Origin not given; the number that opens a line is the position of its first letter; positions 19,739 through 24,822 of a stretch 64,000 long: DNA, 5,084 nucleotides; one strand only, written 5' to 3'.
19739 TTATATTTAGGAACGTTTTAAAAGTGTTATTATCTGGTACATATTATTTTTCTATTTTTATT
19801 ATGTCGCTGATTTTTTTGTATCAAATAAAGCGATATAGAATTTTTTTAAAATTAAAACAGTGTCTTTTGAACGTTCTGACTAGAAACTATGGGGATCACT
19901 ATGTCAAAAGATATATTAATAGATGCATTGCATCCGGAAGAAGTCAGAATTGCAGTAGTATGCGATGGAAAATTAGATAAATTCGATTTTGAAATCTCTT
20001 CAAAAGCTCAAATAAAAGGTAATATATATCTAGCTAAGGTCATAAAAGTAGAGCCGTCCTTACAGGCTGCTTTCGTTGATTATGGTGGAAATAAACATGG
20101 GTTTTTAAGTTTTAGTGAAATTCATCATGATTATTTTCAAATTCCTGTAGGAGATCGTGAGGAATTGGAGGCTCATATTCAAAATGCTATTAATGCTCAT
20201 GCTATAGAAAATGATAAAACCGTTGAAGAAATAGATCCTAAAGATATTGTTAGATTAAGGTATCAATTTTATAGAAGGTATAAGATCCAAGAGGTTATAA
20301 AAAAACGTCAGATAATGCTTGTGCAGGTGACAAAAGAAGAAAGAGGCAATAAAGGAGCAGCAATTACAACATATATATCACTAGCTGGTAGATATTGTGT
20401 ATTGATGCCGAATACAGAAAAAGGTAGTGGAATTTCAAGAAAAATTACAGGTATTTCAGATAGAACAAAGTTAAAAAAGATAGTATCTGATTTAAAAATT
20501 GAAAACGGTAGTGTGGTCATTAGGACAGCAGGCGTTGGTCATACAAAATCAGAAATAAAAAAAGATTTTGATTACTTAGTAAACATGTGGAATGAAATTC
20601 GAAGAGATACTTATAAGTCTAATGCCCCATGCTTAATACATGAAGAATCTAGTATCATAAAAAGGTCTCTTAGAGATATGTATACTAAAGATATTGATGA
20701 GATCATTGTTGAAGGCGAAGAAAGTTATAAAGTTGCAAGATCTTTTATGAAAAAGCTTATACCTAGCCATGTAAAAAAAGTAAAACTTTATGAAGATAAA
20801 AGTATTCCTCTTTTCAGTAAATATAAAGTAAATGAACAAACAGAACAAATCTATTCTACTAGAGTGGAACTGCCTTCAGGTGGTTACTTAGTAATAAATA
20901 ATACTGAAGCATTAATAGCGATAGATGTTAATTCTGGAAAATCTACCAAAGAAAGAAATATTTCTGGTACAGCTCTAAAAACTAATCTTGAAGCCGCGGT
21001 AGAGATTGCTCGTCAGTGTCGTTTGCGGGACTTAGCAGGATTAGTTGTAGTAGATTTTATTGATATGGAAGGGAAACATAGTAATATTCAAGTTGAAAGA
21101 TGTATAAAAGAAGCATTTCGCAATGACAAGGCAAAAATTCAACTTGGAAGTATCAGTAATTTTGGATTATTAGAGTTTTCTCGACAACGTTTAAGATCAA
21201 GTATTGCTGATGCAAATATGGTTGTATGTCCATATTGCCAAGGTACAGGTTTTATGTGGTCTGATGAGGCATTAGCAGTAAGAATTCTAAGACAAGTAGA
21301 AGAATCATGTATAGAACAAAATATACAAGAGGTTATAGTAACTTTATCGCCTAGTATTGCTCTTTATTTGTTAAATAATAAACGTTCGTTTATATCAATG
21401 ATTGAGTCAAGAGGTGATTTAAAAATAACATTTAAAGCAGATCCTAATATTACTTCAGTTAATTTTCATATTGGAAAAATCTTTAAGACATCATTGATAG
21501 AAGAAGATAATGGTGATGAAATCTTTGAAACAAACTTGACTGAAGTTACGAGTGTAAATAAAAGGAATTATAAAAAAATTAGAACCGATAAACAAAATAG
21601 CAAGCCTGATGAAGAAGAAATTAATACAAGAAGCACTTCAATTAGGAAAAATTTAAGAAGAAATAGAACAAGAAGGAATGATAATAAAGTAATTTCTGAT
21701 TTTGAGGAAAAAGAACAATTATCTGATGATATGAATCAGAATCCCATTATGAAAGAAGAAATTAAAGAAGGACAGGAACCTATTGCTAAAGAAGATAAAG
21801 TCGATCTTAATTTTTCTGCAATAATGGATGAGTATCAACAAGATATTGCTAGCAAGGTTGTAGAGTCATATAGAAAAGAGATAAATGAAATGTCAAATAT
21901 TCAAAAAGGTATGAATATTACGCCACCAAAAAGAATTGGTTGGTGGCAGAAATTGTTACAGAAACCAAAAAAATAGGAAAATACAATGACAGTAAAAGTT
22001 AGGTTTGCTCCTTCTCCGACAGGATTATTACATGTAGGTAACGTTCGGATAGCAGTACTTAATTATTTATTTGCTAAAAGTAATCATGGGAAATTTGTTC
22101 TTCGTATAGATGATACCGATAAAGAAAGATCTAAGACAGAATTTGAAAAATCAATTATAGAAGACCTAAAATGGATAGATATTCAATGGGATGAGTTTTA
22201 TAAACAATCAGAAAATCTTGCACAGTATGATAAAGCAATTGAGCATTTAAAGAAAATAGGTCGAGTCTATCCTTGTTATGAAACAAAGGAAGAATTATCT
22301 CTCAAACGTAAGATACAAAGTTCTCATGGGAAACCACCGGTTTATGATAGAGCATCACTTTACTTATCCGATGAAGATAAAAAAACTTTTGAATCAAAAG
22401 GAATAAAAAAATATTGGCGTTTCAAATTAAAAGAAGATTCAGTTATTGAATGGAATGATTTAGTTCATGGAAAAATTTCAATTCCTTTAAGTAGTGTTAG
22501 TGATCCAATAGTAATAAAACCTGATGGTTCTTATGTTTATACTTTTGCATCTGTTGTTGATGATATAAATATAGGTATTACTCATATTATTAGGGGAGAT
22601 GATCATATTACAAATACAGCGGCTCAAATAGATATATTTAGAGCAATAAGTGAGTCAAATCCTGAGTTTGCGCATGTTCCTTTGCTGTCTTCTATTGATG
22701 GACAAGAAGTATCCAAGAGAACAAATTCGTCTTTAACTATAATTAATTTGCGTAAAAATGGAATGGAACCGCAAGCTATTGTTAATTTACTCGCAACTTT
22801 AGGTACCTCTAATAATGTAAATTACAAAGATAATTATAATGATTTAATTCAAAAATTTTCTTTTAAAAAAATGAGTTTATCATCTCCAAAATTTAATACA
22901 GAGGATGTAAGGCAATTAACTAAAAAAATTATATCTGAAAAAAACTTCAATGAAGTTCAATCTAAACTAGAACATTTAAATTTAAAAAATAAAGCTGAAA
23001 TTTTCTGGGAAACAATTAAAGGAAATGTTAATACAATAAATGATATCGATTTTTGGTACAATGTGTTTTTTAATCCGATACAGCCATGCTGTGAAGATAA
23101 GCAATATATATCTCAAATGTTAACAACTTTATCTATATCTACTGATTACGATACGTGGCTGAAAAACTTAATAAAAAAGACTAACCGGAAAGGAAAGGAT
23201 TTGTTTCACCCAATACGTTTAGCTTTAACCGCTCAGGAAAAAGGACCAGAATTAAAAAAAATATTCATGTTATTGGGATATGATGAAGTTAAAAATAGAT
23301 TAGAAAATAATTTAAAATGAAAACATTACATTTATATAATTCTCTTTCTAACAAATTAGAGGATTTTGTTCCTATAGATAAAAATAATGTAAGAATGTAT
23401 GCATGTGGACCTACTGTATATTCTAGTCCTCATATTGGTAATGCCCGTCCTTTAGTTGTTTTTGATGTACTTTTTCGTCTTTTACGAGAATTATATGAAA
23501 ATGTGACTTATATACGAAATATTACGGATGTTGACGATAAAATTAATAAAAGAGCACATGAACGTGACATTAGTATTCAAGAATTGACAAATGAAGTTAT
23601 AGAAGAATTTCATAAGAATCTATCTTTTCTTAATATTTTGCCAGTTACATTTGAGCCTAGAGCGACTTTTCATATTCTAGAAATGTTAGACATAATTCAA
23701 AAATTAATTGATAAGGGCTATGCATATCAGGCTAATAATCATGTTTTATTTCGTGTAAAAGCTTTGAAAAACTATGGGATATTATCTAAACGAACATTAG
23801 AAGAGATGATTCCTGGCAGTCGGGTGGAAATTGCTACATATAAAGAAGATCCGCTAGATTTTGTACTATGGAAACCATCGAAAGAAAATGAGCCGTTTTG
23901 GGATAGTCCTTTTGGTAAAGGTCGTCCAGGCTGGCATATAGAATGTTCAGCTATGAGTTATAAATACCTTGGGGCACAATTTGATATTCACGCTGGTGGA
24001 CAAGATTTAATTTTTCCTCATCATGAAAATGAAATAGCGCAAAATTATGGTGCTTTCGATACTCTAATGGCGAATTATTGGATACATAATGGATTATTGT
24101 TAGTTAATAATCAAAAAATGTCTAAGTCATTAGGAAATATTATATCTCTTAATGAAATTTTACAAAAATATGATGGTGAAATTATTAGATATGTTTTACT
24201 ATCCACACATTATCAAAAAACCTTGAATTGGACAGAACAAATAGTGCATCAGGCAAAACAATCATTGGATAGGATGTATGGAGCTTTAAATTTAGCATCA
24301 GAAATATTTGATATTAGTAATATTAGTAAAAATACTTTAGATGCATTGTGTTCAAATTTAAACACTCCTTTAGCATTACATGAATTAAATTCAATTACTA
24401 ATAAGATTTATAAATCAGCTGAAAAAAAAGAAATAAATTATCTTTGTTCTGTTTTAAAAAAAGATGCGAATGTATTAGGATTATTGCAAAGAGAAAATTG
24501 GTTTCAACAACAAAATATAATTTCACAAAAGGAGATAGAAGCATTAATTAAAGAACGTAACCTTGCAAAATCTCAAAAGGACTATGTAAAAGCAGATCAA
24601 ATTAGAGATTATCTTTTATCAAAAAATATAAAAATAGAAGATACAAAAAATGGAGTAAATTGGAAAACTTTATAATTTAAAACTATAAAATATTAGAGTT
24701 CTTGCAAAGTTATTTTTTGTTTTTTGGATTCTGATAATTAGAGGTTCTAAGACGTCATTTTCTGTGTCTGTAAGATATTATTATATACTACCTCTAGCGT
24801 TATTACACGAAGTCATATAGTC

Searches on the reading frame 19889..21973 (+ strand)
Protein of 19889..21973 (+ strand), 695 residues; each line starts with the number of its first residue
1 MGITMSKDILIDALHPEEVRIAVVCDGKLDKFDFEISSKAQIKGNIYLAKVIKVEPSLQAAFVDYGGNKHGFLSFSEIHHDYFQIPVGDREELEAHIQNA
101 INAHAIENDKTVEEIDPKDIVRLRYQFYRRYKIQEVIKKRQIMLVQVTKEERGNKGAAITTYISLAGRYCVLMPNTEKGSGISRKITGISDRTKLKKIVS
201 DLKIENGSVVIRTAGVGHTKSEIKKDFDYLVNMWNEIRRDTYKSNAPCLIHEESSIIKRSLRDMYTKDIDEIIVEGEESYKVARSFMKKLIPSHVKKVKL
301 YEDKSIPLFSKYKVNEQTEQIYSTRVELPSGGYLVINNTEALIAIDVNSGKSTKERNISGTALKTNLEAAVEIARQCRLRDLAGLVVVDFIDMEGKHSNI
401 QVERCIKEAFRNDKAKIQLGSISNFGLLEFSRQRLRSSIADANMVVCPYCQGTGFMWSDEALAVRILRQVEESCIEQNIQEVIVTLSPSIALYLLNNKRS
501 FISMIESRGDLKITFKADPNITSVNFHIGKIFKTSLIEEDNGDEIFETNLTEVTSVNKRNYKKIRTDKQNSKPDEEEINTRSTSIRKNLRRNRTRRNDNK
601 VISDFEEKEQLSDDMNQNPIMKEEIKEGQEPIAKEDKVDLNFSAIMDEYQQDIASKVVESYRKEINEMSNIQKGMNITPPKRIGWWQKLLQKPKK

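Call 33: search_protein_families(library=ncbifam, proteins=[window:19889-21973:+], max_evalue=1e-10)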
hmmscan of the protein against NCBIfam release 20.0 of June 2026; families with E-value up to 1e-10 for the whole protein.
window:19889-21973:+ (695 aa): 5 families
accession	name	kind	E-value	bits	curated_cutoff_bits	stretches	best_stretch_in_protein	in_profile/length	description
TIGR00757.1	RNaseEG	subfamily_domain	3.7e-150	500.5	325.95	1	18-468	1-415/415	Rne/Rng family ribonuclease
NF008074.0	PRK10811.1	equivalog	2.7e-141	472.4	908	2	124-510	81-467/1068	ribonuclease E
NF008689.0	PRK11712.1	equivalog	3.7e-93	312.6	594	2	129-514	89-472/489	ribonuclease G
NF052586.1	RnaseECyano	equivalog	1e-71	242.2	900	1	132-599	81-555/619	ribonuclease E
NF052588.1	RnaseEMycob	equivalog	2.8e-71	240.5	1400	1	132-457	411-747/945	ribonuclease E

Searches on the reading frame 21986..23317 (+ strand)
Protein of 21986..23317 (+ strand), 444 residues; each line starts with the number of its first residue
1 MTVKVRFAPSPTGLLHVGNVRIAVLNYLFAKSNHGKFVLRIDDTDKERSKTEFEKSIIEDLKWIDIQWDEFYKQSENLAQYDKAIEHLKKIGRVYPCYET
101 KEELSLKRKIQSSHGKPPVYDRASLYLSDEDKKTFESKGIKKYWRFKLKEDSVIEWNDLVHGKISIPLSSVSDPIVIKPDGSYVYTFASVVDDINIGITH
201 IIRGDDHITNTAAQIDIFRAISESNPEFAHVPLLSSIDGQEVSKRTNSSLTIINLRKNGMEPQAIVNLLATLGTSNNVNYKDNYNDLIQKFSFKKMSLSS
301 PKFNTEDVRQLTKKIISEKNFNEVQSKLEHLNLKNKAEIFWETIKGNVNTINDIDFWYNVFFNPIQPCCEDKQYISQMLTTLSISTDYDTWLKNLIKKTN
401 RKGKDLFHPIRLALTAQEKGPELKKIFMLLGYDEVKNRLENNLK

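Call 33: search_protein_families(library=ncbifam, proteins=[window:21986-23317:+], max_evalue=1e-10)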
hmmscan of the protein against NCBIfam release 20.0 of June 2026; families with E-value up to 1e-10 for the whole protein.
window:21986-23317:+ (444 aa): 10 families
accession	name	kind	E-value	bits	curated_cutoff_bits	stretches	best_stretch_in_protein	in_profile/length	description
TIGR00464.1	gltX_bact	equivalog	3.2e-109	365.9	289.95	1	3-441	2-465/470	glutamate--tRNA ligase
NF004315.1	PRK05710.1-4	equivalog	2e-63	214.4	250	1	6-268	2-273/274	tRNA glutamyl-Q(34) synthetase GluQRS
TIGR03838.1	queuosine_YadB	equivalog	3e-60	203.9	276.7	1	6-276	4-259/272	tRNA glutamyl-Q(34) synthetase GluQRS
NF004314.0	PRK05710.1-3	equivalog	2.4e-58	197.9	256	1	6-283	10-270/297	tRNA glutamyl-Q(34) synthetase GluQRS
NF004313.0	PRK05710.1-2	equivalog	1.2e-44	152.6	380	1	4-248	6-248/299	tRNA glutamyl-Q(34) synthetase GluQRS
NF003169.0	PRK04156.1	equivalog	3.9e-41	141.3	516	1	2-276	101-388/567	glutamate--tRNA ligase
TIGR00463.1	gltX_arch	equivalog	1.4e-34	119.6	401.75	1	3-278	94-381/560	glutamate--tRNA ligase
NF004312.0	PRK05710.1-1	equivalog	2.5e-32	112.4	453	1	6-299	17-289/306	tRNA glutamyl-Q(34) synthetase GluQRS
NF011291.0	PRK14703.1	equivalog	2.4e-19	69.1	681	1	3-122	32-152/769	glutamine--tRNA ligase/YqeY domain fusion protein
TIGR00440.1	glnS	equivalog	8.8e-17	61.1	425.8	1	3-121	1-120/524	glutamine--tRNA ligase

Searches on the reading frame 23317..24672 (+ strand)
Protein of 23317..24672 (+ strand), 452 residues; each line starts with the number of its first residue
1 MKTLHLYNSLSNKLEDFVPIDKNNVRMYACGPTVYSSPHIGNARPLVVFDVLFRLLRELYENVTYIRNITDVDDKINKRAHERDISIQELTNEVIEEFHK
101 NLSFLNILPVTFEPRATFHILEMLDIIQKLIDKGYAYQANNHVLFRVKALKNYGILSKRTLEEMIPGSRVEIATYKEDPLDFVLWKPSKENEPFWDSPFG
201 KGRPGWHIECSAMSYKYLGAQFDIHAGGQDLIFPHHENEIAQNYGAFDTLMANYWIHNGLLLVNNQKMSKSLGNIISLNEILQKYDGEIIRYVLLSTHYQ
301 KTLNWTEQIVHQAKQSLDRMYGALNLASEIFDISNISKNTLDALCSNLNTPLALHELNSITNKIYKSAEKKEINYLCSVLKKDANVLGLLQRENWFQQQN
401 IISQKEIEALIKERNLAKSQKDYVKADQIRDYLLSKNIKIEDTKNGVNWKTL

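Call 33: search_protein_families(library=ncbifam, proteins=[window:23317-24672:+], max_evalue=1e-10)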
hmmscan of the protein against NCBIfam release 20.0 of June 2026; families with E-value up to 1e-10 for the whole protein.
window:23317-24672:+ (452 aa): 8 families
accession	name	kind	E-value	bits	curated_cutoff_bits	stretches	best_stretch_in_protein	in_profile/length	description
TIGR00435.1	cysS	equivalog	3.6e-149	497.8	340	1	4-450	1-464/466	cysteine--tRNA ligase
NF011108.0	PRK14536.1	equivalog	1.3e-98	330.9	780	2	3-319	2-332/490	cysteine--tRNA ligase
TIGR03447.1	mycothiol_MshC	equivalog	1.1e-78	264.9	485.1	1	3-372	17-393/411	cysteine--1-D-myo-inosityl 2-amino-2-deoxy-alpha-D-glucopyranoside ligase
NF011107.0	PRK14534.1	equivalog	1.6e-65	222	744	1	4-449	3-478/481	cysteine--tRNA ligase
NF008900.0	PRK12267.1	equivalog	7.1e-17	61.1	598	0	27-178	6-159/648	methionine--tRNA ligase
TIGR00398.1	metG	equivalog_domain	2.7e-16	59.4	336.35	0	256-309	316-370/530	methionine--tRNA ligase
NF008957.0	PRK12300.1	subfamily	8.5e-12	43.9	677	1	222-330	580-690/946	leucine--tRNA ligase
TIGR00392.1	ileS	equivalog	4.2e-11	41.8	621.4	1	256-381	599-728/861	isoleucine--tRNA ligase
